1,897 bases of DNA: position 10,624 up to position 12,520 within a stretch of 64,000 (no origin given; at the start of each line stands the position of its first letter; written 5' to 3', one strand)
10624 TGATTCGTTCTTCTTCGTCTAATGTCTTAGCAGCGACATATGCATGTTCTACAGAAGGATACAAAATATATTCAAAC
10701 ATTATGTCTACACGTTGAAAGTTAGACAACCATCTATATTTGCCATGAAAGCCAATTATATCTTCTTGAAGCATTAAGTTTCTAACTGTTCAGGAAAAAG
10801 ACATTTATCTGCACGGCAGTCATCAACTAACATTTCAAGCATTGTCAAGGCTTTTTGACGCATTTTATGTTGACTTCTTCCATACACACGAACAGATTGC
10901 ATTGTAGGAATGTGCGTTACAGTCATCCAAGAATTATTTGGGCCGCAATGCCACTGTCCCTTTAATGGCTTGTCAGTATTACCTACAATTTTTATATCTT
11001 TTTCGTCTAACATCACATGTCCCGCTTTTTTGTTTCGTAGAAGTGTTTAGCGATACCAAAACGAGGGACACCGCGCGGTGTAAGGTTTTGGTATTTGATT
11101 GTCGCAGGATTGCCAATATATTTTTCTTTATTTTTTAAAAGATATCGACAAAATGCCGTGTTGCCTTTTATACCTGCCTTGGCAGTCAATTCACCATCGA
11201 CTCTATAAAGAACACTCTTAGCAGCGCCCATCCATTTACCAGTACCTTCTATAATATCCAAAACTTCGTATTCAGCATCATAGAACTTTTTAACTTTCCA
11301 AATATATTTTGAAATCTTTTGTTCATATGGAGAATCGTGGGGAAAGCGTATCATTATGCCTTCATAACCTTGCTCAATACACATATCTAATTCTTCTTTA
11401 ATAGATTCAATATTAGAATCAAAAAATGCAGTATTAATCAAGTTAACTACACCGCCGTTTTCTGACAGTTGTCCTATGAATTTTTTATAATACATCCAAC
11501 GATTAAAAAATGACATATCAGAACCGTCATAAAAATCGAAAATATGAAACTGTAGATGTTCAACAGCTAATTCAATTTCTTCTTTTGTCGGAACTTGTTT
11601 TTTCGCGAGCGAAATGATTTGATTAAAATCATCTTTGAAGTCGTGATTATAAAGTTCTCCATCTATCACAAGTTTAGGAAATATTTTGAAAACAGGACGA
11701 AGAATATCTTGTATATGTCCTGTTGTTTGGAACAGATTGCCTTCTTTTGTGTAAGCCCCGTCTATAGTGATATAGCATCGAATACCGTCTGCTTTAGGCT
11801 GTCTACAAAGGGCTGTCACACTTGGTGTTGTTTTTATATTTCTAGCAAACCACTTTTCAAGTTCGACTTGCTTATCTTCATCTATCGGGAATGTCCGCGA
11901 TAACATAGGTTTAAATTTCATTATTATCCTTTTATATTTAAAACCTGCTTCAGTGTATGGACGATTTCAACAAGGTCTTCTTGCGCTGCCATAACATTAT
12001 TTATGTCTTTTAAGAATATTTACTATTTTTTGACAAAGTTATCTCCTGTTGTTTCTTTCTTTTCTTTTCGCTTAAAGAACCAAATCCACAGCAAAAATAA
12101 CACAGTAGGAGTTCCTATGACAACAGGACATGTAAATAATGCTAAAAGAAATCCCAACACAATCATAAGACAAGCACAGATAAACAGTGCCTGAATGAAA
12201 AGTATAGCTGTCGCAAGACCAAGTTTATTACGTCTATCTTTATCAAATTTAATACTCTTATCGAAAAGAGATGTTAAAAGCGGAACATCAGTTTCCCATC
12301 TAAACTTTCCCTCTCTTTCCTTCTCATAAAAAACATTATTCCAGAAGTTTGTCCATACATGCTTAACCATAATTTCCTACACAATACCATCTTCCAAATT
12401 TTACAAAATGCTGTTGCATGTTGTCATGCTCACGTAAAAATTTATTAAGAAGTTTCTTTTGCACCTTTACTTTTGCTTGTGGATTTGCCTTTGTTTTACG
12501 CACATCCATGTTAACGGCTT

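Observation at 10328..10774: NADAR-domain protein: candidate anti-defence enzyme reversing guanine ADP-ribosylation, or NAD-metabolite processing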

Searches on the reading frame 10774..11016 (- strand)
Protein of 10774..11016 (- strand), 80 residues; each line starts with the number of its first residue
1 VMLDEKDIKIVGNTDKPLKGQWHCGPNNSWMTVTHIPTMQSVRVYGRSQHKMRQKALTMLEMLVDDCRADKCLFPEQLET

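Call 17: search_protein_families(library=pfam, proteins=[window:10774-11016:-], max_evalue=0.001)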
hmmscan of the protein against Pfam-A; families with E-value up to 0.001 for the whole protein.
window:10774-11016:- (80 aa): 0 families

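Call 37: search_protein_families(library=pfam, proteins=[window:10774-11016:-], max_evalue=1)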
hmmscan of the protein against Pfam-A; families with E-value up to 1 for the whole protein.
window:10774-11016:- (80 aa): 2 families
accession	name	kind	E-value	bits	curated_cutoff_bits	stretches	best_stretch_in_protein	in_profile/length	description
PF00472.26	RF-1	-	0.0094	16.3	35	1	23-65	26-70/116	RF-1 domain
PF02900.23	LigB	-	0.18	11.3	26.3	1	31-70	3-41/269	Catalytic LigB subunit of aromatic ring-opening dioxygenase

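Call 38: search_protein_families(library=phrogs, proteins=[window:10774-11016:-], max_evalue=0.001)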
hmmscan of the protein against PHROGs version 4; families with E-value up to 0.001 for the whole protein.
window:10774-11016:- (80 aa): 1 family
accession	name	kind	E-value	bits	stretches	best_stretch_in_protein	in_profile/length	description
phrog_35727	-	unknown function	0.00021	22.1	1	2-67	1-69/162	-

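Call 42: search_protein_families(library=padloc, proteins=[window:10774-11016:-], max_evalue=0.01)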
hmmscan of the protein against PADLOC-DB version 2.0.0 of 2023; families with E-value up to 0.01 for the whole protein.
window:10774-11016:- (80 aa): 0 families

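Call 62: search_dna_similar(query=window:10774-11016:-, collection=phages, mode=protein, max_evalue=0.01, max_rows=25)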
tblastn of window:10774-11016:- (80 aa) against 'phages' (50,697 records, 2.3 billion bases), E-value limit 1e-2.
Records with a match: 1; places in all: 1; records where one place covers at least 80% of the query: 1.
Best place of each record, by identity: <60% 1.
By first word of the organism name: Dinoroseobacter 1.
By host as written in the record: Dinoroseobacter shibae DFL12 1.
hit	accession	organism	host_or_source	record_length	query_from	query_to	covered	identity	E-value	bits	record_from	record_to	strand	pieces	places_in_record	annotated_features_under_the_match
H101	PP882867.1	Dinoroseobacter phage vB_DshS_R26L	Dinoroseobacter shibae DFL12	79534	1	78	98%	44.9%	1e-16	78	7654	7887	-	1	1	hypothetical protein (x2)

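Call 63: get_annotated_region(hit=H101, flank=4000)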
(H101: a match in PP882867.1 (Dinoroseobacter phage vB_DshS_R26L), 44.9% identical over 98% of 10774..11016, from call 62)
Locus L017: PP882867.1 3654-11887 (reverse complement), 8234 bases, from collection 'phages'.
description: Dinoroseobacter phage vB_DshS_R26L, complete genome.
organism: Dinoroseobacter phage vB_DshS_R26L (NCBI taxid 3161158)
taxonomy: Viruses; Duplodnaviria; Heunggongvirae; Uroviricota; Caudoviricetes; Nanhaivirus
host: Dinoroseobacter shibae DFL12; source: -; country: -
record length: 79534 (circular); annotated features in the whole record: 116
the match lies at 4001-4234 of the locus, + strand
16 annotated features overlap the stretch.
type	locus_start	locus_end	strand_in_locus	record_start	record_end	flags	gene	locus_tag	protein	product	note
CDS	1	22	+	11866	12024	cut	-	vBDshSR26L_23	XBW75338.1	hypothetical protein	-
CDS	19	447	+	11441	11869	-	-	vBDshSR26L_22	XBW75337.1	hypothetical protein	-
CDS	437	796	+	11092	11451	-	-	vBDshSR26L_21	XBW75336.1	hypothetical protein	-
CDS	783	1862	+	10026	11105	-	-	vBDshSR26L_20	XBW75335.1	hypothetical protein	-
CDS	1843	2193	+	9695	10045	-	-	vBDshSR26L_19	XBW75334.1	hypothetical protein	-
CDS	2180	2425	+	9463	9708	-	-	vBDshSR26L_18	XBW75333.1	hypothetical protein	-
CDS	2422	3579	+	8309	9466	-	-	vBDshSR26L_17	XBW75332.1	AAA-ATPase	-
CDS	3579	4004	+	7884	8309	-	-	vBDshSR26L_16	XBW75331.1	hypothetical protein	-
CDS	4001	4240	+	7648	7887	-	-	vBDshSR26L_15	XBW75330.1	hypothetical protein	-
CDS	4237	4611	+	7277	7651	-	-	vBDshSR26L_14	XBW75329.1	hypothetical protein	-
CDS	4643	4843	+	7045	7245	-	-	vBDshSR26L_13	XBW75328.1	hypothetical protein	-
CDS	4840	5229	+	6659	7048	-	-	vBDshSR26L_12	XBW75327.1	hypothetical protein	-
CDS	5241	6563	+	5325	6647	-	-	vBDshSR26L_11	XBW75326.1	hypothetical protein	-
CDS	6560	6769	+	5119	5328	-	-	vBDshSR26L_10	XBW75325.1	hypothetical protein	-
CDS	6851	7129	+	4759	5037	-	-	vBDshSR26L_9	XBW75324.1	hypothetical protein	-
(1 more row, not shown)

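Call 66: search_protein_families(library=ncbifam, proteins=[window:10774-11016:-], max_evalue=0.01)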
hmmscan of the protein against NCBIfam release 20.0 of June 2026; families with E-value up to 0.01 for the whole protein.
window:10774-11016:- (80 aa): 2 families
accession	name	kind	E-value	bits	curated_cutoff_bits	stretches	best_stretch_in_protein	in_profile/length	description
TIGR00019.1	prfA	equivalog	0.00013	21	423.25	1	4-67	220-283/361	peptide chain release factor 1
NF001859.2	PRK00591.1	equivalog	0.00066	18.9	400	1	5-67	213-275/347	peptide chain release factor 1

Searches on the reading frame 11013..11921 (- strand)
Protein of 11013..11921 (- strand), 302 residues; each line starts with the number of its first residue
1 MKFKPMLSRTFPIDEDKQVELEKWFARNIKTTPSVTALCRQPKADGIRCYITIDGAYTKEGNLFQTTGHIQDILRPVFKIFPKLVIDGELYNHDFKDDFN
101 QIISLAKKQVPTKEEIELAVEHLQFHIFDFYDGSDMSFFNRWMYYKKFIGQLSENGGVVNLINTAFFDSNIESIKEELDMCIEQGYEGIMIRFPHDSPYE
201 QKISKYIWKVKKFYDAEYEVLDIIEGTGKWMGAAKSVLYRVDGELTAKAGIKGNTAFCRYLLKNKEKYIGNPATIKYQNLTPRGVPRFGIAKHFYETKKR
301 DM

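Call 17: search_protein_families(library=pfam, proteins=[window:11013-11921:-], max_evalue=0.001)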
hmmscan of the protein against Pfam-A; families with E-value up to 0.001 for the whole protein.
window:11013-11921:- (302 aa): 2 families
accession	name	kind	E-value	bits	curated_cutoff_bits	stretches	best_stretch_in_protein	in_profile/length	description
PF01068.26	DNA_ligase_A_M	-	1.9e-10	41.2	26.2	1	37-211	21-204/204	ATP dependent DNA ligase domain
PF14743.12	DNA_ligase_OB_2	-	8.6e-05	22.9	28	1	226-292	2-63/66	DNA ligase OB-like domain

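Call 38: search_protein_families(library=phrogs, proteins=[window:11013-11921:-], max_evalue=0.001)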
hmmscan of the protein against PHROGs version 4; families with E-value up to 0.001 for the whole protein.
window:11013-11921:- (302 aa): 1 family
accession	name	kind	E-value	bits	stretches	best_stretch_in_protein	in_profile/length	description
phrog_114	-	DNA, RNA and nucleotide metabolism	8.5e-47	161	1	41-299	244-502/634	ATP-dependent DNA ligase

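Call 66: search_protein_families(library=ncbifam, proteins=[window:11013-11921:-], max_evalue=0.01)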
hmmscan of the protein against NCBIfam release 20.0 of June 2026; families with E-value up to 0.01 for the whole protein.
window:11013-11921:- (302 aa): 2 families
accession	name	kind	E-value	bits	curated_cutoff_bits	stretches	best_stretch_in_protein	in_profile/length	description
NF006592.0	PRK09125.1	equivalog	5.6e-27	94.5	200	1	25-289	33-274/283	DNA ligase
TIGR00574.1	dnl1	superfamily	3.4e-08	32.6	217.8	1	2-224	169-389/527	ATP-dependent DNA ligase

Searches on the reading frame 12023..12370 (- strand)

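Call 37: search_protein_families(library=pfam, proteins=[window:12023-12370:-], max_evalue=1)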
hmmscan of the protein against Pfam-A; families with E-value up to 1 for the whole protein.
window:12023-12370:- (115 aa): 4 families
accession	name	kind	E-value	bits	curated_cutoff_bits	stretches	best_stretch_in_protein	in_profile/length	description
PF13194.11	DUF4010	-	0.013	15.6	30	1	52-107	62-114/210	Domain of unknown function (DUF4010)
PF20990.2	DUF2207_C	-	0.038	14.1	33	1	37-104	122-191/247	Predicted membrane protein (DUF2207) C-terminal domain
PF00487.30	FA_desaturase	-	0.15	12.2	29.7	1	23-98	107-177/253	Fatty acid desaturase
PF11239.13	DUF3040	-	0.21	12.3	24.7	1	43-92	32-80/84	Protein of unknown function (DUF3040)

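Call 38: search_protein_families(library=phrogs, proteins=[window:12023-12370:-], max_evalue=0.001)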
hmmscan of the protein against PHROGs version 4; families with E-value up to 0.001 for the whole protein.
window:12023-12370:- (115 aa): 0 families
